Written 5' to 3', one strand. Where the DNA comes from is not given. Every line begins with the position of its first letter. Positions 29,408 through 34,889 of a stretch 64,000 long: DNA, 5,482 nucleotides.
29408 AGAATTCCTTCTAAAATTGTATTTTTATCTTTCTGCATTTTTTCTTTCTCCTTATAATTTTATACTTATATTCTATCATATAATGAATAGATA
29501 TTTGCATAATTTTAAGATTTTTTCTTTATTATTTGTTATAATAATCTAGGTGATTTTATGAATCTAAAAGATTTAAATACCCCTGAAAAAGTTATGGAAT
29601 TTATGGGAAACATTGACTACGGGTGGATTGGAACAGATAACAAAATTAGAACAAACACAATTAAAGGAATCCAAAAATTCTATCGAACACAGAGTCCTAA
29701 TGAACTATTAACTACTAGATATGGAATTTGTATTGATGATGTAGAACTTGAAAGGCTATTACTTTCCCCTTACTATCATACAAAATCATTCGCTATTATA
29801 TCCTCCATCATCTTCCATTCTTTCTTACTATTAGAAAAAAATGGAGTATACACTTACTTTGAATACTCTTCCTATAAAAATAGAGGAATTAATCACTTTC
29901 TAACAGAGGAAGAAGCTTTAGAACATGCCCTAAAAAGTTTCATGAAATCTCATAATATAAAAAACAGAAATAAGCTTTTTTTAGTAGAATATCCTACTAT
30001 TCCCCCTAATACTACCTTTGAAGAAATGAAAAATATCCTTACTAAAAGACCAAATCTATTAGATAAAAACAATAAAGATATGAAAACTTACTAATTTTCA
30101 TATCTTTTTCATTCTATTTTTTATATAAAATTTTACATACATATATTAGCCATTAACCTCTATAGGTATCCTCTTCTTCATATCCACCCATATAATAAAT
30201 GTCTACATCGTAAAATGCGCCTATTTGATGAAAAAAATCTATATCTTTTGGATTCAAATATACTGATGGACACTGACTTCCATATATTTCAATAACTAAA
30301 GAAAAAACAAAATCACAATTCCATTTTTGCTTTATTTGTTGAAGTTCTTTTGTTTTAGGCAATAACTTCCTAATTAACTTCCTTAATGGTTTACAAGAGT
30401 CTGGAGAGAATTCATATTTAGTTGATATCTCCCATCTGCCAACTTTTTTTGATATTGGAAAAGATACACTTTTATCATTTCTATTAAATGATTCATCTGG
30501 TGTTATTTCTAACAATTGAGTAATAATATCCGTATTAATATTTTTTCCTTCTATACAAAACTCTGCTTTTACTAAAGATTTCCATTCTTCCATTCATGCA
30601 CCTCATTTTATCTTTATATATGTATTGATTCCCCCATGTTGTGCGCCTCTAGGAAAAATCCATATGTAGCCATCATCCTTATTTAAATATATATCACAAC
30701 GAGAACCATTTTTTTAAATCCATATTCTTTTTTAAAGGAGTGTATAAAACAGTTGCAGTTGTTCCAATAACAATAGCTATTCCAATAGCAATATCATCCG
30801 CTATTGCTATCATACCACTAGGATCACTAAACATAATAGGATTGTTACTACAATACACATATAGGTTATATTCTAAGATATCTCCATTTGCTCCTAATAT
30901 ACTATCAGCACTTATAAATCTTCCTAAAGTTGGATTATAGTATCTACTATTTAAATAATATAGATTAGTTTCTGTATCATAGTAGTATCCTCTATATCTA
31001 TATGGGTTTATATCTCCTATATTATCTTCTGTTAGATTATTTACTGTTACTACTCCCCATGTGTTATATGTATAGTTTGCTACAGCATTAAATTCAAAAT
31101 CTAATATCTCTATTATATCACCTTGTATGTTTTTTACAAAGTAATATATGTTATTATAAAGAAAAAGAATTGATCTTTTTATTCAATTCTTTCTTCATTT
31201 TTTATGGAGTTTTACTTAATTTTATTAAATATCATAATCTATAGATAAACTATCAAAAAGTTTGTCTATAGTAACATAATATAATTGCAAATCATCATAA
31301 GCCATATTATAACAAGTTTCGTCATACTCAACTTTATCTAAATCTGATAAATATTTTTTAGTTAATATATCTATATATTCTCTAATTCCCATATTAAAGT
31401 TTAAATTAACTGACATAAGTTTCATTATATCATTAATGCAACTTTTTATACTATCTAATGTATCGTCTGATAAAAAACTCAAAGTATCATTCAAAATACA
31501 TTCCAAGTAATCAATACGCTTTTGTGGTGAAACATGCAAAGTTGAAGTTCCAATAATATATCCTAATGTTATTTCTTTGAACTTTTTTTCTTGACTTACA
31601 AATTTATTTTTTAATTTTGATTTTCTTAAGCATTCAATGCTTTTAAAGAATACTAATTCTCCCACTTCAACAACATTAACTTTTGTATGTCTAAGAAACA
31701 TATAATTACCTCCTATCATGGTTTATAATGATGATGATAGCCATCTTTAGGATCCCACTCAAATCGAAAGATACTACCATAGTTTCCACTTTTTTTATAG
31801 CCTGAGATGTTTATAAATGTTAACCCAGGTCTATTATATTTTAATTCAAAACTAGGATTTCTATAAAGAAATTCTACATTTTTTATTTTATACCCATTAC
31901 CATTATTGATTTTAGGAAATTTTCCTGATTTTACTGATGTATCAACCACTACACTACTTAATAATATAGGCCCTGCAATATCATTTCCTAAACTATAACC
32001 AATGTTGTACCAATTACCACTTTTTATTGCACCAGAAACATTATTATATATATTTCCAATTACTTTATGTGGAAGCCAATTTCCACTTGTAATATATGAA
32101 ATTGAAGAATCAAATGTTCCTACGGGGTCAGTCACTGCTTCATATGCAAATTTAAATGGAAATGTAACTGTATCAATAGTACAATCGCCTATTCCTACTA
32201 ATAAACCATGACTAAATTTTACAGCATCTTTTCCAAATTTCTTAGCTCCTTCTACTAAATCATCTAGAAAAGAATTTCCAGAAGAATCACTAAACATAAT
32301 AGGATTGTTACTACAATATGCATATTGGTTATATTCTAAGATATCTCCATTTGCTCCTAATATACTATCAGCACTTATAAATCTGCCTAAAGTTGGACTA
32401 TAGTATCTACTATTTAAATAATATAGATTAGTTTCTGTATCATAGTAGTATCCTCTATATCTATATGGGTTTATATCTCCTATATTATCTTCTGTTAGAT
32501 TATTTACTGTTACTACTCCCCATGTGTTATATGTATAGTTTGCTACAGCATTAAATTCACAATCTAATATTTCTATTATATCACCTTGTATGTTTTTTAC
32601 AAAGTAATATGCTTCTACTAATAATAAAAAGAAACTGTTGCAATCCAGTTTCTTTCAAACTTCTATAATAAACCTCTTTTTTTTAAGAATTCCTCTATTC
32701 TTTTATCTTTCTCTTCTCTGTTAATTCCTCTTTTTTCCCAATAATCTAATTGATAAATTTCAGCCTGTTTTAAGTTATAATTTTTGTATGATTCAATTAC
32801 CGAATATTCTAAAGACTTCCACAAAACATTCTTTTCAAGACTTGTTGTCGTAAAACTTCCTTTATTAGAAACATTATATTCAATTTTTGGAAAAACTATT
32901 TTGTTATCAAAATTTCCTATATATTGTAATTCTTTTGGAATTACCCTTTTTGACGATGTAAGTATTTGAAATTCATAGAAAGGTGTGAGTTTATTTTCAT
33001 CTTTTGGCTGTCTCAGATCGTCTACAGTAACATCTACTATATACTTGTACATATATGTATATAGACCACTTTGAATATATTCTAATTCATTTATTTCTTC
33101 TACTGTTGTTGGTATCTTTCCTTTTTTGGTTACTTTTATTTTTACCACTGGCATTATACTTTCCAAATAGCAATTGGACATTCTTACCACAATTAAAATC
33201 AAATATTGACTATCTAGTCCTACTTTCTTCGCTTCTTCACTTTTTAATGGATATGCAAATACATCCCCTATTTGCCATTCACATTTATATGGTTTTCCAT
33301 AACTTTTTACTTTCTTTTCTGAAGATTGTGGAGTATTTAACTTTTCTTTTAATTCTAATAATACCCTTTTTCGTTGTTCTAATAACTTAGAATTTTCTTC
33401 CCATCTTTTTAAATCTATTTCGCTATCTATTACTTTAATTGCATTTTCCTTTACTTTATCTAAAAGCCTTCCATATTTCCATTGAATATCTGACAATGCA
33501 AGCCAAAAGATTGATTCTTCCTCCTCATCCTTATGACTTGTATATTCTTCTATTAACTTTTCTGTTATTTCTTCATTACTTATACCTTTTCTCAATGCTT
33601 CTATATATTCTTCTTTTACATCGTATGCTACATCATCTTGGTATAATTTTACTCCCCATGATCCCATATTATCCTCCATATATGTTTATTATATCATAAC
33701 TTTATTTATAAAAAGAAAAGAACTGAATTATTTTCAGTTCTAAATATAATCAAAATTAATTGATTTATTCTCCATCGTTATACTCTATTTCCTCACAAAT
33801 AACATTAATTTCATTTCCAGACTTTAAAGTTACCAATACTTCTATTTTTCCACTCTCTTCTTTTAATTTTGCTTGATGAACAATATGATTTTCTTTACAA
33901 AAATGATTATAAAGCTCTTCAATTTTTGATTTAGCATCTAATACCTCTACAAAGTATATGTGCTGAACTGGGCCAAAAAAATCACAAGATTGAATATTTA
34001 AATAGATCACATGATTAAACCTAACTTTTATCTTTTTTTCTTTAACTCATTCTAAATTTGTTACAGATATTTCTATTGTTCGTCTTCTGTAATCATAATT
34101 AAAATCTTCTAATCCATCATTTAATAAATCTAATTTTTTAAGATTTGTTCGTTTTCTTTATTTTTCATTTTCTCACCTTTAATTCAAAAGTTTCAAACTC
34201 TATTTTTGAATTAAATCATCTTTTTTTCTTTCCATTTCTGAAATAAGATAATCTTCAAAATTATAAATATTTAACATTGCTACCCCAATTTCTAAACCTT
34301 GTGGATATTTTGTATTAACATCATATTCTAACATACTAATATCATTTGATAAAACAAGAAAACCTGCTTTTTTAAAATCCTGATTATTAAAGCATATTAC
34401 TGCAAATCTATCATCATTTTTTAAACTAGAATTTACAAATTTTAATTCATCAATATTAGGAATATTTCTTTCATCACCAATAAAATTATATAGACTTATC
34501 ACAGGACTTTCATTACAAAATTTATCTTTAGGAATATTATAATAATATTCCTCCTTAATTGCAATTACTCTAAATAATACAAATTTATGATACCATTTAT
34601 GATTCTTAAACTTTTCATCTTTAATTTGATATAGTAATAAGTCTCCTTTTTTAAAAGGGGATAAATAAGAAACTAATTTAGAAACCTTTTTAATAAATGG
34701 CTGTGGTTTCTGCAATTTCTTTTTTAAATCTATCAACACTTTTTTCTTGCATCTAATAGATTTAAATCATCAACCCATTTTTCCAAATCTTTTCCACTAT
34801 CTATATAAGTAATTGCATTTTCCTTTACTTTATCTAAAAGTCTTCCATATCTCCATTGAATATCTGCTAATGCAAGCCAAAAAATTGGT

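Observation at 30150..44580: Rhs/YD-repeat polymorphic toxin locus: GIY-YIG nuclease-tipped WapA-like toxin with immunity gene and a 9-kb orphan toxin/immunity array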

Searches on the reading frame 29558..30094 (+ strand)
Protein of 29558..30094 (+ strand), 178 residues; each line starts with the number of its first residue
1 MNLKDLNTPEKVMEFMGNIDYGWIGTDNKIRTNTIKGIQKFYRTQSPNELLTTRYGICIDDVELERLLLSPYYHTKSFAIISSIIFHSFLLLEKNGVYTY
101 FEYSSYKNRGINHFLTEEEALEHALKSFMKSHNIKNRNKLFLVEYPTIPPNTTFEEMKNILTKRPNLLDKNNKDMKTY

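Call 5: search_protein_families(library=pfam, proteins=[window:29558-30094:+], max_evalue=10)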
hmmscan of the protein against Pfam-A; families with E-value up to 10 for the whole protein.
window:29558-30094:+ (178 aa): 1 family
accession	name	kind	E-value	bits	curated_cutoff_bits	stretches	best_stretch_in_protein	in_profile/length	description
PF04473.18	DUF553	-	0.0005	20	20.5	1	8-67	18-73/140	Transglutaminase-like domain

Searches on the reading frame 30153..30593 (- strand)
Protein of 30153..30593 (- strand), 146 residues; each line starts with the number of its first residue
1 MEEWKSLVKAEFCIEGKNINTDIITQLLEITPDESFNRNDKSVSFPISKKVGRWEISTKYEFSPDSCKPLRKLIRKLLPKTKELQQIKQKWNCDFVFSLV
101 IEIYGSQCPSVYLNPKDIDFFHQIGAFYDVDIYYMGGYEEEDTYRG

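Call 5: search_protein_families(library=pfam, proteins=[window:30153-30593:-], max_evalue=10)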
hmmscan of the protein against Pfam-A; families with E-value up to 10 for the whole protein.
window:30153-30593:- (146 aa): 1 family
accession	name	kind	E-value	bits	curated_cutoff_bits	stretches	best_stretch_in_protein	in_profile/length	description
PF14106.11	DUF4279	-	8.4e-19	68.4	25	1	16-129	2-115/116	Domain of unknown function (DUF4279)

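Call 8: search_protein_families(library=ncbifam, proteins=[window:30153-30593:-], max_evalue=0.1)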
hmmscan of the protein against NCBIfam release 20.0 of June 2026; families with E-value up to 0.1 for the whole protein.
window:30153-30593:- (146 aa): 0 families

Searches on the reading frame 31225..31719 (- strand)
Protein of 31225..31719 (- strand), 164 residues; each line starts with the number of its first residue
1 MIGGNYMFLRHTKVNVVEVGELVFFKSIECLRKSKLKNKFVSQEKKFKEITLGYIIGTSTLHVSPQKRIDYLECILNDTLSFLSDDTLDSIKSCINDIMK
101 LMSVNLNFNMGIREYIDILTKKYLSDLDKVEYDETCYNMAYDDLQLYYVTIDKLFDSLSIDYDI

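Call 4: search_protein_families(library=pfam, proteins=[window:31225-31719:-], max_evalue=0.01)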
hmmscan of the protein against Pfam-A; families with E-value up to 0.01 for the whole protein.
window:31225-31719:- (164 aa): 0 families

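Call 5: search_protein_families(library=pfam, proteins=[window:31225-31719:-], max_evalue=10)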
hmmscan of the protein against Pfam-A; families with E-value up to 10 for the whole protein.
window:31225-31719:- (164 aa): 1 family
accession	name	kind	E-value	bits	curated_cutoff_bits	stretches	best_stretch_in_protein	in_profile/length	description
PF08696.17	Dna2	-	0.039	14.1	22.4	1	26-81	63-120/204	DNA replication factor Dna2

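Call 8: search_protein_families(library=ncbifam, proteins=[window:31225-31719:-], max_evalue=0.1)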
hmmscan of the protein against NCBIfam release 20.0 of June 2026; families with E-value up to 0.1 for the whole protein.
window:31225-31719:- (164 aa): 1 family
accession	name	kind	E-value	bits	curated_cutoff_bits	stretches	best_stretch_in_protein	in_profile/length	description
NF038046.1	blaCVI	exception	0.0094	15.5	575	1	39-124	152-235/255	CVI family subclass B2 metallo-beta-lactamase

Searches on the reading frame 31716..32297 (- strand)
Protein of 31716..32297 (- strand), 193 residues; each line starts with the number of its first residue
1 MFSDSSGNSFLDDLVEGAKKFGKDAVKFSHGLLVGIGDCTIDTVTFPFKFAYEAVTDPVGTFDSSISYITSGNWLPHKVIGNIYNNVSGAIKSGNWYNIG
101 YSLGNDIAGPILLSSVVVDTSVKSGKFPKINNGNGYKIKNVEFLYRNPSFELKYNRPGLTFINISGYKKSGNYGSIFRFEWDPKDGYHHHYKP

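Call 4: search_protein_families(library=pfam, proteins=[window:31716-32297:-], max_evalue=0.01)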
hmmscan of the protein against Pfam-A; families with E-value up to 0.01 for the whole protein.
window:31716-32297:- (193 aa): 0 families

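Call 5: search_protein_families(library=pfam, proteins=[window:31716-32297:-], max_evalue=10)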
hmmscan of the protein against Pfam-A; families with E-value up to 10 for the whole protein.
window:31716-32297:- (193 aa): 0 families

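Call 74: find_homologous_proteins(query=window:31719-32276:-, max_evalue=0.001)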
Query seq(186 aa) (186 aa): 1 proteins with E <= 0.001 among 73 candidates.
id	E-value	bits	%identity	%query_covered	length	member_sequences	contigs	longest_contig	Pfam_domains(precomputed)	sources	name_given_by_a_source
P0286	4.2e-122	423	100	100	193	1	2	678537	-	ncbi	-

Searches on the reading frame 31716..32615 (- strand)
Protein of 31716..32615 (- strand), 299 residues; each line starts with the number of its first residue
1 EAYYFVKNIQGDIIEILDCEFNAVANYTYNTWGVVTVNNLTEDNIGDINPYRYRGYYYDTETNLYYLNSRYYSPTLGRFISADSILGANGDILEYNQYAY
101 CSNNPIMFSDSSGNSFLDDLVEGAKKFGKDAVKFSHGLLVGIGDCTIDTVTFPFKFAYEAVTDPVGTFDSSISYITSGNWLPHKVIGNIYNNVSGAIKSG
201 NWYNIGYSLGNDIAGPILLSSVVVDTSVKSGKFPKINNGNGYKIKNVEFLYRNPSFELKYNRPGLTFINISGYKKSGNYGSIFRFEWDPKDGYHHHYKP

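Call 8: search_protein_families(library=ncbifam, proteins=[window:31716-32615:-], max_evalue=0.1)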
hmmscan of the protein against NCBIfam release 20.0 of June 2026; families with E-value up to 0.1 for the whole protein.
window:31716-32615:- (299 aa): 2 families
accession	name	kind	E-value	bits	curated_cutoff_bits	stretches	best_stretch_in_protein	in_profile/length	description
TIGR03696.1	Rhs_assc_core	domain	9.8e-22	77.3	32.5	1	29-113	1-75/76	RHS repeat-associated core domain-containing protein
NF041261.1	RHS_core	equivalog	7.8e-08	30.6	2000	1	20-113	1175-1260/1261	RHS element core protein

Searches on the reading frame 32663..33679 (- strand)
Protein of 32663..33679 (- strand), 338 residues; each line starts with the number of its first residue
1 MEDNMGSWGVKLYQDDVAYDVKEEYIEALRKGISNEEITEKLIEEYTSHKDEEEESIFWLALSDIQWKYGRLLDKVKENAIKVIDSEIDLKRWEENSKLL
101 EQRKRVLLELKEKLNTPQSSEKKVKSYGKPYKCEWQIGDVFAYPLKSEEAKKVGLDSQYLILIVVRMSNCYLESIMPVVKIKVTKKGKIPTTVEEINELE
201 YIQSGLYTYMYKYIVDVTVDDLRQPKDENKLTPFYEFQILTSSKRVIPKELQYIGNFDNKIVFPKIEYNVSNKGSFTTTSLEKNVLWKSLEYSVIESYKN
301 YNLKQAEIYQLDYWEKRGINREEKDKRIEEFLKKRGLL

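Call 4: search_protein_families(library=pfam, proteins=[window:32663-33679:-], max_evalue=0.01)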
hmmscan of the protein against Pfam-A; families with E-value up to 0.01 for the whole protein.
window:32663-33679:- (338 aa): 0 families

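Call 5: search_protein_families(library=pfam, proteins=[window:32663-33679:-], max_evalue=10)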
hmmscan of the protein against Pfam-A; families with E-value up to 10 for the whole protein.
window:32663-33679:- (338 aa): 1 family
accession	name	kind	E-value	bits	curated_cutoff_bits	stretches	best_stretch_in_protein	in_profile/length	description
PF16728.10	DUF5066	-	0.31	10.7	27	1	54-112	152-208/222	Domain of unknown function (DUF5066)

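Call 8: search_protein_families(library=ncbifam, proteins=[window:32663-33679:-], max_evalue=0.1)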
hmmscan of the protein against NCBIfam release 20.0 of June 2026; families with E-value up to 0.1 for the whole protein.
window:32663-33679:- (338 aa): 0 families

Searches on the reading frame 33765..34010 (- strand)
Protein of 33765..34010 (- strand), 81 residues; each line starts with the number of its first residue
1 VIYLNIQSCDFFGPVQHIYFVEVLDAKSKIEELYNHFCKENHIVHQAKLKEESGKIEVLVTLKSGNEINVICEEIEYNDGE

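Call 4: search_protein_families(library=pfam, proteins=[window:33765-34010:-], max_evalue=0.01)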
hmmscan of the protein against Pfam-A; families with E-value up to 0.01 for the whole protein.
window:33765-34010:- (81 aa): 0 families

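Call 8: search_protein_families(library=ncbifam, proteins=[window:33765-34010:-], max_evalue=0.1)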
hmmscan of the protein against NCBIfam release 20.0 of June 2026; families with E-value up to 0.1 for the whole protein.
window:33765-34010:- (81 aa): 0 families

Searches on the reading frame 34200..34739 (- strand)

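Call 4: search_protein_families(library=pfam, proteins=[window:34200-34739:-], max_evalue=0.01)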
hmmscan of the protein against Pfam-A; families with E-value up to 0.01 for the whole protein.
window:34200-34739:- (179 aa): 0 families

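Call 5: search_protein_families(library=pfam, proteins=[window:34200-34739:-], max_evalue=10)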
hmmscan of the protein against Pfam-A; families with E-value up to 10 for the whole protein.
window:34200-34739:- (179 aa): 1 family
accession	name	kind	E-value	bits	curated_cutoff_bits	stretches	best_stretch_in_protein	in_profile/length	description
PF17162.9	DUF5118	-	0.083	13.1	27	1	55-74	18-37/50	Domain of unknown function (DUF5118)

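Call 8: search_protein_families(library=ncbifam, proteins=[window:34200-34739:-], max_evalue=0.1)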
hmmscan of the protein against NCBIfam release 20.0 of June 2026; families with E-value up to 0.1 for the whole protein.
window:34200-34739:- (179 aa): 0 families
